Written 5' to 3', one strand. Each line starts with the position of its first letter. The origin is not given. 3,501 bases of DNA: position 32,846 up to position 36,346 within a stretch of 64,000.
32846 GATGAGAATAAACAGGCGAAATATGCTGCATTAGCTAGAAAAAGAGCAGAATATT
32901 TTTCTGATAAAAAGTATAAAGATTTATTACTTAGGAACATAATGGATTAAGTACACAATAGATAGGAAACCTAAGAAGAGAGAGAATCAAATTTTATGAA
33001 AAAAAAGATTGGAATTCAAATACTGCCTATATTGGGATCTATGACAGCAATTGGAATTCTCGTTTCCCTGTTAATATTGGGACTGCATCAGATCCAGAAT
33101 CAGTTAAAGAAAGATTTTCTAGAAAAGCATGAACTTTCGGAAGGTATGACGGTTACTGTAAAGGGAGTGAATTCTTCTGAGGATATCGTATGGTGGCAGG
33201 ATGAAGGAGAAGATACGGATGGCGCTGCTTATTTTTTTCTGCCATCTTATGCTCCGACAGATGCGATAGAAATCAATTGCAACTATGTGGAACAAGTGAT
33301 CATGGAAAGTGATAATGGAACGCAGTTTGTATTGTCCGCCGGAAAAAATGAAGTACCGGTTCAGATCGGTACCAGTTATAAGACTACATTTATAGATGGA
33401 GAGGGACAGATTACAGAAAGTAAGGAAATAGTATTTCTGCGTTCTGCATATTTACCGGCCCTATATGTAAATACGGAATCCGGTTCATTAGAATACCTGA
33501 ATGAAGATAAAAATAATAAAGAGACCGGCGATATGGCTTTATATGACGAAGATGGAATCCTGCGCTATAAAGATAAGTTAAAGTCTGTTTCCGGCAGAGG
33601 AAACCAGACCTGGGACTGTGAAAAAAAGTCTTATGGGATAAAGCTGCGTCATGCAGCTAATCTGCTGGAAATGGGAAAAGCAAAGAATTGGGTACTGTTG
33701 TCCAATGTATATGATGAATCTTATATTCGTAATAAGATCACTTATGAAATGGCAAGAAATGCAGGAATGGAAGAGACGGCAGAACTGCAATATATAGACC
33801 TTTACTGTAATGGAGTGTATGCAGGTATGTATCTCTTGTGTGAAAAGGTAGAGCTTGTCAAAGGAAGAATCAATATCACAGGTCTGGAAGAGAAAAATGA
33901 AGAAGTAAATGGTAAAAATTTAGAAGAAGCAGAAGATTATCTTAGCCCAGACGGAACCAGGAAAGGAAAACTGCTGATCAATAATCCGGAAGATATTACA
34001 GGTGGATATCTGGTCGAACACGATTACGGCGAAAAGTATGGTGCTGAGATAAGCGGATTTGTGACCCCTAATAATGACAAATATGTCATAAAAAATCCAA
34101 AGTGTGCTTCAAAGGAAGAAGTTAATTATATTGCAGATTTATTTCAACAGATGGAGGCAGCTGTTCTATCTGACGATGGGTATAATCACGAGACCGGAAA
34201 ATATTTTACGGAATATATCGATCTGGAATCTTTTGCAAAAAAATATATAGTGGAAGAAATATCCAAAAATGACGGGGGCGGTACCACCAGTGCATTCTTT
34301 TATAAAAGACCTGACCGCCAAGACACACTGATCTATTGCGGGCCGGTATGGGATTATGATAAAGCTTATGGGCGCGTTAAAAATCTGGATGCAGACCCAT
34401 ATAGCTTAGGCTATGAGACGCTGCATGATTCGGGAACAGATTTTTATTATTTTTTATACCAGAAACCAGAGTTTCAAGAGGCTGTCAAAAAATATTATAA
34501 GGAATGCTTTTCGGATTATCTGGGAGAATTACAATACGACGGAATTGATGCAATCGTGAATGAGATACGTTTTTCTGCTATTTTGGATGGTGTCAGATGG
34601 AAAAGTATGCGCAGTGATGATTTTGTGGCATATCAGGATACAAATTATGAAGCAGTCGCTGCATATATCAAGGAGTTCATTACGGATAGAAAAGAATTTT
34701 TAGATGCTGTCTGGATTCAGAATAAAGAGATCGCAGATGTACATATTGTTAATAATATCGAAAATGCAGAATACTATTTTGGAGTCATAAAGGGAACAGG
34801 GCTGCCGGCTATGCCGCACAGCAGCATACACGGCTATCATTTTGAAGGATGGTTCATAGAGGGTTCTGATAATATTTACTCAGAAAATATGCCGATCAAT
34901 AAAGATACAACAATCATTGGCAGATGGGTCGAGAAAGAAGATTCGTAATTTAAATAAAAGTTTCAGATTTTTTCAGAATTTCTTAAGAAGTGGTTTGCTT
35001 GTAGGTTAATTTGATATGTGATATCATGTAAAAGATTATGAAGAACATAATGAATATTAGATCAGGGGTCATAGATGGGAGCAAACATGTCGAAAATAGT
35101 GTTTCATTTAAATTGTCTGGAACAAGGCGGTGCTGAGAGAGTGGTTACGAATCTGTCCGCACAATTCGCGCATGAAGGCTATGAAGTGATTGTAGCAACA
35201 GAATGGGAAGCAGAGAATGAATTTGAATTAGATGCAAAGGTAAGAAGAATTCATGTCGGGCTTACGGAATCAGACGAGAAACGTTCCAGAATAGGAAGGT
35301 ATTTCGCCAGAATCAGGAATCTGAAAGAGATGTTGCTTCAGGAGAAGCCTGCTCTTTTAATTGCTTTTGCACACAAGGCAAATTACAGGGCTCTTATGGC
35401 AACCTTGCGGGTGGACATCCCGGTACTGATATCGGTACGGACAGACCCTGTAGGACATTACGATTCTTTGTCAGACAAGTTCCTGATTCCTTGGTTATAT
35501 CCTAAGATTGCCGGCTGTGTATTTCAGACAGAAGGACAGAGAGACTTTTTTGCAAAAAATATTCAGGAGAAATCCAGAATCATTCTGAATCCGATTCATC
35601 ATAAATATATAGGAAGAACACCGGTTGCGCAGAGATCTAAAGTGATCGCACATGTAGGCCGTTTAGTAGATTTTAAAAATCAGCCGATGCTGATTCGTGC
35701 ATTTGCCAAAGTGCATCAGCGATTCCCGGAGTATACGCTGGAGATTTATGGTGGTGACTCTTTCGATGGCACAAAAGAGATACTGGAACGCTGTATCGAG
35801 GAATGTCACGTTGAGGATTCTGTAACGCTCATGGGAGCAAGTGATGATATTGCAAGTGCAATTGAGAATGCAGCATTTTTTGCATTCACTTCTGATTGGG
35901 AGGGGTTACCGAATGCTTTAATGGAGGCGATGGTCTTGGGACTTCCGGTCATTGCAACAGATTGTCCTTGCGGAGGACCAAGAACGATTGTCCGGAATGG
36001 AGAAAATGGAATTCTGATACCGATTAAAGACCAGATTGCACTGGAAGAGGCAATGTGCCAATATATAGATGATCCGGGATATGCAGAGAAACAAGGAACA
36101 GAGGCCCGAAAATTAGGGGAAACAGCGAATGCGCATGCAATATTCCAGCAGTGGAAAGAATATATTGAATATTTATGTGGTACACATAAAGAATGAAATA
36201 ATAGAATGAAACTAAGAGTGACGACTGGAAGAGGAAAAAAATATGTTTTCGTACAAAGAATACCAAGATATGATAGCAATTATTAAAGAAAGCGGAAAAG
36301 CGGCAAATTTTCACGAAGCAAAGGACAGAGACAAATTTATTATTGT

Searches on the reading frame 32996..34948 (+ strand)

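Call 65: search_protein_families(library=pfam, proteins=[window:32996-34948:+], max_evalue=0.00001)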
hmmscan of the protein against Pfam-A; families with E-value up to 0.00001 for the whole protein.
window:32996-34948:+ (650 aa): 1 family
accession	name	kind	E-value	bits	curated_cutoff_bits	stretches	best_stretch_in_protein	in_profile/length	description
PF08757.17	CotH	-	7.5e-38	131.3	23.8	1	200-569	3-322/322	CotH kinase protein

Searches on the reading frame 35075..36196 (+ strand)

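Call 65: search_protein_families(library=pfam, proteins=[window:35075-36196:+], max_evalue=0.00001)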
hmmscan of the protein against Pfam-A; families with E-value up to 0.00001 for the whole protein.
window:35075-36196:+ (373 aa): 4 families
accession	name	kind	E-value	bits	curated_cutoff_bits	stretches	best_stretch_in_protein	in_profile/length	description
PF00534.26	Glycos_transf_1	-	2.1e-31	109.2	26.4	1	184-346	11-171/172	Glycosyl transferases group 1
PF13692.12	Glyco_trans_1_4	-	5.4e-31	108.2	27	1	189-333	2-142/142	Glycosyl transferases group 1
PF13439.12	Glyco_transf_4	-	4.9e-12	46.6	28.5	1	18-175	2-167/170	Glycosyltransferase Family 4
PF13579.12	Glyco_trans_4_4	-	1.4e-08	35.6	29.7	1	18-161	1-144/158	Glycosyl transferase 4-like domain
